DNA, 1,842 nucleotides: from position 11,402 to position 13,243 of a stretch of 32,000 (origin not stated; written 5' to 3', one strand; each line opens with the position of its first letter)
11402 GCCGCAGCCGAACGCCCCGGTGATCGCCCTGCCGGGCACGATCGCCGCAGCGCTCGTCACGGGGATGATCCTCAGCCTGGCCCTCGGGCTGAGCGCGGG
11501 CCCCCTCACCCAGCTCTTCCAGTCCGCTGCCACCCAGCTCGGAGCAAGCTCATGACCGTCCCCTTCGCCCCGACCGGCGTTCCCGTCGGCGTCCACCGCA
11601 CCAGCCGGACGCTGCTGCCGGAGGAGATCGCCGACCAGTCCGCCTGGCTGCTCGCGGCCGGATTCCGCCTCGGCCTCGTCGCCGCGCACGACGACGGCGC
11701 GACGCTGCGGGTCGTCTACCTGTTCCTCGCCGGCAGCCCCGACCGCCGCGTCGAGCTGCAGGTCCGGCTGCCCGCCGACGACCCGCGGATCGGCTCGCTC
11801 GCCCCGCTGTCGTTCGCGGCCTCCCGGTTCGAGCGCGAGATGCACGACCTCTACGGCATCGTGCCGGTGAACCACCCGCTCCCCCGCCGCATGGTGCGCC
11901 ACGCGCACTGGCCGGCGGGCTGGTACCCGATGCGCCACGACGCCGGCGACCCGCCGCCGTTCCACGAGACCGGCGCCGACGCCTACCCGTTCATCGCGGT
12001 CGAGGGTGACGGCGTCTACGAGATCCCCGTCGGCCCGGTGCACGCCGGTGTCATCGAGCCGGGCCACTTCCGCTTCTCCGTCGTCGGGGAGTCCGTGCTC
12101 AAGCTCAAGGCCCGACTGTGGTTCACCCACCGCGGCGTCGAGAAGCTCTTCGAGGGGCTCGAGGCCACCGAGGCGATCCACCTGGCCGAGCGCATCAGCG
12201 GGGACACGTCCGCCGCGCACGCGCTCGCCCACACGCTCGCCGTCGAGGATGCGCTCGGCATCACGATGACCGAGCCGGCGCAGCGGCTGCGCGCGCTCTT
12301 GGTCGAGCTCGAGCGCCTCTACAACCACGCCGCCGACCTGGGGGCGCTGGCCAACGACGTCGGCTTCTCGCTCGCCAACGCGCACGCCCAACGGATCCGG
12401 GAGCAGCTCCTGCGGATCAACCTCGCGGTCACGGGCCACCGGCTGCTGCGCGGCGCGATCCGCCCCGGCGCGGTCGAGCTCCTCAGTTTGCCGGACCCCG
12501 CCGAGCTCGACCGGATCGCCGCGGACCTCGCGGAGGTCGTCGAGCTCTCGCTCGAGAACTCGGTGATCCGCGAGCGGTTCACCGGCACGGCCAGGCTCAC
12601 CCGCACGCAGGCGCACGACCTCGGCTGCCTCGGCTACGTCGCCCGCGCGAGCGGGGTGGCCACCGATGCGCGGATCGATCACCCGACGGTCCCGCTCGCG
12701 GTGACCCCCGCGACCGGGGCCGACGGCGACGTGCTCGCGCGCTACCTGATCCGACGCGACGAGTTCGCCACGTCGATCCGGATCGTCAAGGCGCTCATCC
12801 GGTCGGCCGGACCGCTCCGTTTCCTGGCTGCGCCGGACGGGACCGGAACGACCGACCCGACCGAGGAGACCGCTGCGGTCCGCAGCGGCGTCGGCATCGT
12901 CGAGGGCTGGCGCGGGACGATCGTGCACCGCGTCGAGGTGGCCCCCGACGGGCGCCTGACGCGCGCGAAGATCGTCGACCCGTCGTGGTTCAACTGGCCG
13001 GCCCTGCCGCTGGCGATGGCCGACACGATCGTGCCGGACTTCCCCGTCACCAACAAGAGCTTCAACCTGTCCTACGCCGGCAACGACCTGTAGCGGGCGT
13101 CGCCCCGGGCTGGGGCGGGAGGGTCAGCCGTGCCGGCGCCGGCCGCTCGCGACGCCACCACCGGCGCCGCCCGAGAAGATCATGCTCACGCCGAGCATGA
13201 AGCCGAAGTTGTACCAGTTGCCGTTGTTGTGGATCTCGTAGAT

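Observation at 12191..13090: All four Ni-Fe cysteine ligands are substituted in the 'large subunit' while the small subunit keeps its Fe-S cysteines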

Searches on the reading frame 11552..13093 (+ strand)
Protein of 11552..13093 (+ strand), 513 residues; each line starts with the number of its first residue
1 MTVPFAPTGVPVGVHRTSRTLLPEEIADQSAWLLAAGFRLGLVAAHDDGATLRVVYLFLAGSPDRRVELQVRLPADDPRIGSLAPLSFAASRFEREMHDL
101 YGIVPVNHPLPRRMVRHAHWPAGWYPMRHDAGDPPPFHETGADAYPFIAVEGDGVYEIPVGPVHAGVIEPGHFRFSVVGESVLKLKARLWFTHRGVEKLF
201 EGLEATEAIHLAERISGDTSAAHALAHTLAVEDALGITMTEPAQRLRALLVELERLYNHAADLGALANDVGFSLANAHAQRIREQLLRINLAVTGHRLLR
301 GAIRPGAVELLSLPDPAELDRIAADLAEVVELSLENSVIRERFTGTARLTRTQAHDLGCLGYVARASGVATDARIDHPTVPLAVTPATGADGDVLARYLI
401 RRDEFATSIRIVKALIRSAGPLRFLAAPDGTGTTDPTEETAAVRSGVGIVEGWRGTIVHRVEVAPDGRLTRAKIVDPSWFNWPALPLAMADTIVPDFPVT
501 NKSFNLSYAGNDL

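Call 10: search_protein_families(library=pfam, proteins=[window:11552-13093:+], max_evalue=0.01)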
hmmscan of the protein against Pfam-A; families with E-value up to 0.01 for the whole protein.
window:11552-13093:+ (513 aa): 3 families
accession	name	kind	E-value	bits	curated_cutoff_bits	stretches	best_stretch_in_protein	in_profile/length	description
PF00346.24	Complex1_49kDa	-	4.4e-24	85.4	24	1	269-508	1-266/271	Respiratory-chain NADH dehydrogenase, 49 Kd subunit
PF00329.25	Complex1_30kDa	-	2.8e-16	60.6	22.5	1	43-130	29-117/124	Respiratory-chain NADH dehydrogenase, 30 Kd subunit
PF00374.24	NiFeSe_Hases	-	5.3e-10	39.3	25.8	1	194-259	1-66/508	Nickel-dependent hydrogenase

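Call 11: search_protein_families(library=ncbifam, proteins=[window:11552-13093:+], max_evalue=0.01)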
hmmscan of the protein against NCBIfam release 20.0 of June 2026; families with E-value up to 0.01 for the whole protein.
window:11552-13093:+ (513 aa): 25 families
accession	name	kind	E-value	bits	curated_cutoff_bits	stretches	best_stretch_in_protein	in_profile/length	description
NF004739.1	PRK06075.1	equivalog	3.6e-44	151.1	360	1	156-422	1-275/384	NADH-quinone oxidoreductase subunit D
NF009808.0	PRK13292.1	equivalog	1.9e-38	131.9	1156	1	52-425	296-685/791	NADH-quinone oxidoreductase subunit B/C/D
TIGR01962.1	NuoD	equivalog_domain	7.5e-37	127.1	459.35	1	160-419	7-274/386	NADH dehydrogenase (quinone) subunit D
NF008728.0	PRK11742.1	equivalog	2.8e-29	101.9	840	2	160-418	219-485/598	NADH-quinone oxidoreductase subunit C/D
NF040602.1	F420_dehyd_FpoD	exception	6.1e-28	97.9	600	1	159-496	11-355/372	F420H2 dehydrogenase subunit FpoD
NF008974.0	PRK12322.1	equivalog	2.6e-25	89.2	522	1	159-416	10-275/366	NADH-quinone oxidoreductase subunit D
NF005649.0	PRK07415.1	equivalog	1.5e-18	67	583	1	160-417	15-281/394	NAD(P)H-quinone oxidoreductase subunit H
TIGR03295.1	frhA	equivalog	5e-11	42.2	392.5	1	194-261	41-108/412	coenzyme F420 hydrogenase subunit alpha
TIGR01961.1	NuoC_fam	subfamily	6.7e-11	42.8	122.45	1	51-130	40-117/122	NADH (or F420H2) dehydrogenase, subunit C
NF033181.1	NiFeSe_hydrog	equivalog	4e-10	39.2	600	1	171-261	14-105/507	nickel-dependent hydrogenase large subunit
NF009141.0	PRK12494.1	equivalog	1.7e-09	37.8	175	1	40-139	68-170/175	NAD(P)H-quinone oxidoreductase subunit J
NF040828.1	sulfhyd_ShyA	equivalog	2.5e-08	33.2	700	2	396-487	284-373/415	NAD(P)-dependent hydrogenase/sulfhydrogenase 2 subunit alpha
NF041785.2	VhuA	equivalog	3.6e-08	32.4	800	1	193-267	38-112/418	F420-non-reducing hydrogenase Vhu subunit A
NF004733.0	PRK06074.1-5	equivalog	4.8e-08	32.9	225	1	52-130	73-148/203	NADH-quinone oxidoreductase subunit C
NF004737.0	PRK06074.2-4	equivalog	8.4e-08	32.3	144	1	35-130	32-123/150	NADH-quinone oxidoreductase subunit C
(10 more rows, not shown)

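Call 12: search_solved_structures(query=window:11552-13093:+, max_evalue=0.001, show_alignments=3)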
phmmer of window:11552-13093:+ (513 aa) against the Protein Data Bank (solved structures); distinct sequences matched with E-value up to 0.001: 115 (the best 60 are shown).
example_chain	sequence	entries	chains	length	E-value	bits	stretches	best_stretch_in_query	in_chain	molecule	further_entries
7z0s_E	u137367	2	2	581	3e-57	197.9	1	66-509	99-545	Formate hydrogenlyase subunit 5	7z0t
7q5y_B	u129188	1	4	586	3.9e-27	98.6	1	160-418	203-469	NADH-quinone oxidoreductase subunit C/D 2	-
6cfw_L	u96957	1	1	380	3.1e-26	95.6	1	157-485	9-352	Membrane-bound hydrogenase subunit alpha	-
2fug_4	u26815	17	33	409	1.4e-23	86.9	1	154-423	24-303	NADH-quinone oxidoreductase chain 4 | NADH-QUINONE OXIDOREDUCTASE SUBUNIT 4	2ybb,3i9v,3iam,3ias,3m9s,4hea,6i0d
8e73_S2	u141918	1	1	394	4.6e-21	78.6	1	160-416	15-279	NDUS2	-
8bpx_D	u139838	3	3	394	4.8e-21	78.5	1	161-416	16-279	NADH dehydrogenase [ubiquinone] iron-sulfur protein 2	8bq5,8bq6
7aqr_D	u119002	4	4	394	4.8e-21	78.5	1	161-416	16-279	NADH dehydrogenase subunit 7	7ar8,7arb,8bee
7ar7_D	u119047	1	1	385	4.8e-21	78.5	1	161-416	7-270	NADH dehydrogenase [ubiquinone] iron-sulfur protein 2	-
6x89_S2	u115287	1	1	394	4.9e-21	78.5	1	175-412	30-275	NDUS2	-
9iho_D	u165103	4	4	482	5.2e-21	78.4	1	160-418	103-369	NUCM (49 kDa) subunit of mitochondrial NADH:ubiquinone oxidoreductase (Complex I)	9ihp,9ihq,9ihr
8iuf_S2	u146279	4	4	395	1.1e-20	77.3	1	161-421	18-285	NDUFS2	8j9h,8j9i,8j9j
7a23_G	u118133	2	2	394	8e-20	74.5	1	161-416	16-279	Nad7m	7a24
8ba0_D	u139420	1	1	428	1e-19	74.2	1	161-417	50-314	Complex I-49kD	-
8b9z_D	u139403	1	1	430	1e-19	74.1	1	161-417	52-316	Complex I-49kD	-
8esw_S2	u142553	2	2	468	1.2e-19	73.8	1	161-417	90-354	Complex I-49kD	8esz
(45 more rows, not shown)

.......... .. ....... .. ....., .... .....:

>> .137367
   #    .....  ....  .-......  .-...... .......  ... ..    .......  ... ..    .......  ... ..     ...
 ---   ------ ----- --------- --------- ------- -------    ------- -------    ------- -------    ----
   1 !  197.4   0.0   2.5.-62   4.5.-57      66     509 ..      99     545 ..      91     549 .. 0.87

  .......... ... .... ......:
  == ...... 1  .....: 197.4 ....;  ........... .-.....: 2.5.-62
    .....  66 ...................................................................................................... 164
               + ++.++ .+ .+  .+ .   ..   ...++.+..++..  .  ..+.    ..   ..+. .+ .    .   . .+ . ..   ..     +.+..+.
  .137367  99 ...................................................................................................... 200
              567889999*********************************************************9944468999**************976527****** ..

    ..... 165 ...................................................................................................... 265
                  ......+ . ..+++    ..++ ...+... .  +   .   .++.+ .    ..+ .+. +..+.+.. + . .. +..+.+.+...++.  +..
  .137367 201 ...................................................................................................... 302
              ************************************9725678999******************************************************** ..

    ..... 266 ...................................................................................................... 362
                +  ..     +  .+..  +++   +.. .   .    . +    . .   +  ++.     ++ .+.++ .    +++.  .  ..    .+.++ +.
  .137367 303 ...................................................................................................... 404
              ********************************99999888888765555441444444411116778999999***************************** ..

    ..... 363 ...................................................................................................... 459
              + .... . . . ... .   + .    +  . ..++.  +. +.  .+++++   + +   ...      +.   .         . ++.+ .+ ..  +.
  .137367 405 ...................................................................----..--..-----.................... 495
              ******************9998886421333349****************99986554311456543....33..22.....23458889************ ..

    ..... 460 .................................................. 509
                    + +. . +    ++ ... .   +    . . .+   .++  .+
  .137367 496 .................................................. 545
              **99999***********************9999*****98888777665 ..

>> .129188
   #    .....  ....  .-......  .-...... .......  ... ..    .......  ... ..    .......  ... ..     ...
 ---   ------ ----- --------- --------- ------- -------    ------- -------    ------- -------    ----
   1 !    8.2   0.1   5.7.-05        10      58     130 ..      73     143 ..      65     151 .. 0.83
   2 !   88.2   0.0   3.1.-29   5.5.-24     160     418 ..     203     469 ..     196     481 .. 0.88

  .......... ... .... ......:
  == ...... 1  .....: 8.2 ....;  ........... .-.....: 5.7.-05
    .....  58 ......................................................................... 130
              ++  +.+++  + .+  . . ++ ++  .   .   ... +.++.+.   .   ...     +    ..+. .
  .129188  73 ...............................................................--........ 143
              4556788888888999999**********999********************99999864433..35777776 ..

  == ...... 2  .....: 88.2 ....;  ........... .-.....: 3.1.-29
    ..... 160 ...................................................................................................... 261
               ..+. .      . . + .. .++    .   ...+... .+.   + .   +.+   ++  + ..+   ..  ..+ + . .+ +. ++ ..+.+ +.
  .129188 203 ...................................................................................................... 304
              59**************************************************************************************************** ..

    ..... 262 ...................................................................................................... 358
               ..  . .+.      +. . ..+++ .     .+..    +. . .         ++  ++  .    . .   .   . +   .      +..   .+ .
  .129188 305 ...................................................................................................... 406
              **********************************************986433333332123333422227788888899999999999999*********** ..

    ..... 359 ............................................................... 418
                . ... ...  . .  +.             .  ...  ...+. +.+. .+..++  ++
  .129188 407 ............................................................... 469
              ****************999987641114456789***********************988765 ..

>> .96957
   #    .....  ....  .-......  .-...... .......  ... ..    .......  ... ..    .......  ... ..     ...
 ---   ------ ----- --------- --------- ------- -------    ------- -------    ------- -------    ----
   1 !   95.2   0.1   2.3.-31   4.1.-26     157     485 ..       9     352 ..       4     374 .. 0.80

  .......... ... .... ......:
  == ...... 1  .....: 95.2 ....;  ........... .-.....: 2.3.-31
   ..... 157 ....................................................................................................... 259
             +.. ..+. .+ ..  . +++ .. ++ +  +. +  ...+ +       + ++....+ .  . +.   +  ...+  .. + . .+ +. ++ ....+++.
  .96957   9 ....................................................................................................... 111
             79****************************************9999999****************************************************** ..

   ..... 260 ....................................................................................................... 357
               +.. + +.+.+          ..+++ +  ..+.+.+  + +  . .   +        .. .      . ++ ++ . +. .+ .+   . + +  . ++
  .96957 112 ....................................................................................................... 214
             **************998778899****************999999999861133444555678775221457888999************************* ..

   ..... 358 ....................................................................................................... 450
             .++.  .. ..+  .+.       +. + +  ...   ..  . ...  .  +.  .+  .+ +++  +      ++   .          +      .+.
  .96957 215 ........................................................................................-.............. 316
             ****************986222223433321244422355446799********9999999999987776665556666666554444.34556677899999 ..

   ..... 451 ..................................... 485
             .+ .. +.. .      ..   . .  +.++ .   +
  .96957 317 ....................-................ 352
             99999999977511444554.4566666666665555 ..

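Call 13: find_homologous_proteins(query=window:11552-13093:+, max_evalue=1e-10)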
Query window:11552-13093:+ (513 aa): 7986 proteins with E <= 1e-10 among 8000 candidates; the best 120 are listed.
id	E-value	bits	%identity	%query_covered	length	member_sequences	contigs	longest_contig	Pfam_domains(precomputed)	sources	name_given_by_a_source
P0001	0.0e+0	1055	92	100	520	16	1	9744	PF00374.25,PF00329.26,PF00346.25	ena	-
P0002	8.3e-291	983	87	100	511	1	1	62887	PF00374.25,PF00329.26,PF00346.25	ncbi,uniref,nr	ncbi:NADH-quinone oxidoreductase subunit C [Pengzhenrongella frigida]|uniref:Formate hydrogenase n=1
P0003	2.1e-278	942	83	100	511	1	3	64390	PF00374.25,PF00329.26,PF00346.25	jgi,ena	-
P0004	1.4e-262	890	79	100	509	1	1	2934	PF00374.25,PF00329.26,PF00346.25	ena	-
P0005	2.1e-260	883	78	100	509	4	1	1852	PF00374.25,PF00329.26,PF00346.25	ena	-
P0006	7.4e-259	878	77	100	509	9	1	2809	PF00374.25,PF00329.26,PF00346.25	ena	-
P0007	9.7e-259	878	78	100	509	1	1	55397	PF00374.25,PF00329.26,PF00346.25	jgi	jgi:Ni,Fe-hydrogenase III large subunit/Ni,Fe-hydrogenase III component G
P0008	1.2e-258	877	78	100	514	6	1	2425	PF00374.25,PF00329.26,PF00346.25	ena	-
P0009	3.1e-258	876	78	100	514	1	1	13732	PF00374.25,PF00329.26,PF00346.25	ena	-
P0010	4.3e-257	872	78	100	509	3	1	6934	PF00374.25,PF00329.26,PF00346.25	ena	-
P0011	4.5e-257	872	78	99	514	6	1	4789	PF00374.25,PF00329.26,PF00346.25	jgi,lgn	-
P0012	2.9e-256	869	78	100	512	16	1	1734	PF00374.25,PF00329.26,PF00346.25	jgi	-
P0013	8.8e-256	868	78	98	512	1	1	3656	PF00374.25,PF00329.26,PF00346.25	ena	-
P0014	1.6e-255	867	76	100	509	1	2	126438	PF00374.25,PF00329.26,PF00346.25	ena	-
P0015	1.8e-255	867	77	100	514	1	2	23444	PF00374.25,PF00329.26,PF00346.25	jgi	-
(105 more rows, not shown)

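Call 25: find_related_loci(query=window:11552-13093:+, collection=genome_contigs, flank=10000)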
Query window:11552-13093:+ (513 aa) in genome_contigs; peptide patterns used: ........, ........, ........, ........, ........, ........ (x = any residue, [..] = any of these).
400 stretches matched a pattern; 339 encode a relative of the query (tblastn E <= 1e-3); the best 80 are kept; 80 distinct loci.
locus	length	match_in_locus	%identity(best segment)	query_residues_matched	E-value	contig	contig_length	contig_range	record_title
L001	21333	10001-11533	87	1-513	0e+0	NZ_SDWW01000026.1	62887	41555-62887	Pengzhenrongella frigida strain HLT2-17 NODE_26_length_62887_cov_130.576516, whole genome shotgun sequence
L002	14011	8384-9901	77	9-513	0e+0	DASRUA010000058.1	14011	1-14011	MAG TPA_asm: Dermatophilaceae bacterium isolate SMAG_U7721 k141_532236, whole genome shotgun sequence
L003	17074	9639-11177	75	1-513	0e+0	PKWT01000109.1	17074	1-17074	MAG: Micrococcales bacterium isolate palsa_659 73.20120500_P28.26_contig_111, whole genome shotgun sequence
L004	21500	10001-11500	76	10-513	0e+0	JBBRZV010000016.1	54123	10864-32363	MAG: Actinomycetales bacterium isolate metawrap_la5_9 metawrap_la5_9_K_1119616_L_54123_cov_21.0000, whole genome shotgun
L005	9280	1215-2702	76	13-513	0e+0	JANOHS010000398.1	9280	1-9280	MAG: Micrococcales bacterium isolate SOY_63_metabat_451 SOY_63_k141_1734194, whole genome shotgun sequence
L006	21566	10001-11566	73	1-513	0e+0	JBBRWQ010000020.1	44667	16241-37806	MAG: Actinomycetales bacterium isolate La4_metabat2.030 La4_metabat2.030_K_2106918_L_44667_cov_25.1048, whole genome sho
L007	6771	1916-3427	75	6-513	0e+0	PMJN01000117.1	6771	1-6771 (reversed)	MAG: Micrococcales bacterium isolate fen_678 73.20120600_E2D.69_contig_47535, whole genome shotgun sequence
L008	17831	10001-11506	77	8-513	0e+0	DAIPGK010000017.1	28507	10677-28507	MAG TPA_asm: Dermatophilaceae bacterium isolate CTOTU41338 NODE_891_length_28507_cov_12.123541, whole genome shotgun seq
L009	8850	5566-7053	78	13-513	0e+0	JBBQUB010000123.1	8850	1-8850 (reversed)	MAG: Actinomycetales bacterium isolate Co_metawrap_1879 Cmw_1879_k141_18920637_length_8850_cov_7.0000, whole genome shot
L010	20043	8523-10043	75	8-513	0e+0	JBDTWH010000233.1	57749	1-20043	MAG: Actinomycetota bacterium isolate cluster3_bin.87 NODE_1223_length_57749_cov_58.657971, whole genome shotgun sequenc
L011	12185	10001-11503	75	8-513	0e+0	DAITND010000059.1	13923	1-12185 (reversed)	MAG TPA_asm: Dermatophilaceae bacterium isolate CTOTU10858 NODE_1038_length_13923_cov_28.510384, whole genome shotgun se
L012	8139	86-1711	72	5-513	0e+0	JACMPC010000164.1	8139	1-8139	MAG: Dermatophilaceae bacterium isolate LF-bin-300 FL-bin-300-contig-k141_1306860, whole genome shotgun sequence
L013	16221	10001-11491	75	13-513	0e+0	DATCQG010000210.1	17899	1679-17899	MAG TPA_asm: Dermatophilaceae bacterium isolate SMAG_U7247 k141_12948, whole genome shotgun sequence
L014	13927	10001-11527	77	1-513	0e+0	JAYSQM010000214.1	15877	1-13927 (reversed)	MAG: Phycicoccus sp. isolate GFS_11768 GFS_11768_213, whole genome shotgun sequence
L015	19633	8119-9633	74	1-513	0e+0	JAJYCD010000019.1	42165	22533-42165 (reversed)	MAG: Actinomycetes bacterium isolate BP9.bin26 NODE_1400_length_42165_cov_4.455968, whole genome shotgun sequence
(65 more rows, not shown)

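Call 29: search_protein_representatives(protein=window:11552-13093:+)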
Query: 513 residues. Proteins with E-value up to 0.001 (for the whole library): 6174; up to 1e-10: 3230; up to 1e-30: 856. The best 150 are listed.
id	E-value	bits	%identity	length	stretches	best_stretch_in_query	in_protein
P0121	1.0e-177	608.6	61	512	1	32-513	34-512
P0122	2.8e-168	577.5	55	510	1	12-513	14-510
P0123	6.0e-155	533.5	67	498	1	12-382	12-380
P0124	1.2e-128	446.8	55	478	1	33-513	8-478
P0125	4.9e-120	418.3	53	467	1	55-513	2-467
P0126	1.7e-119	416.5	44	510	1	23-513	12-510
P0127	3.5e-117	408.9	48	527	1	49-513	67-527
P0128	1.4e-114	400.3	53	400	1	44-429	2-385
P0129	4.1e-112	392.2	74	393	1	61-307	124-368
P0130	1.9e-109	383.4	60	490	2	144-378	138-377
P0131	2.1e-109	383.2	59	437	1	18-327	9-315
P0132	8.7e-109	381.2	71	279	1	155-424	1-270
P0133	3.7e-103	362.6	51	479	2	194-513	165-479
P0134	1.2e-101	357.6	60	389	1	72-349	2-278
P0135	3.4e-101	356.2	58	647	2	55-205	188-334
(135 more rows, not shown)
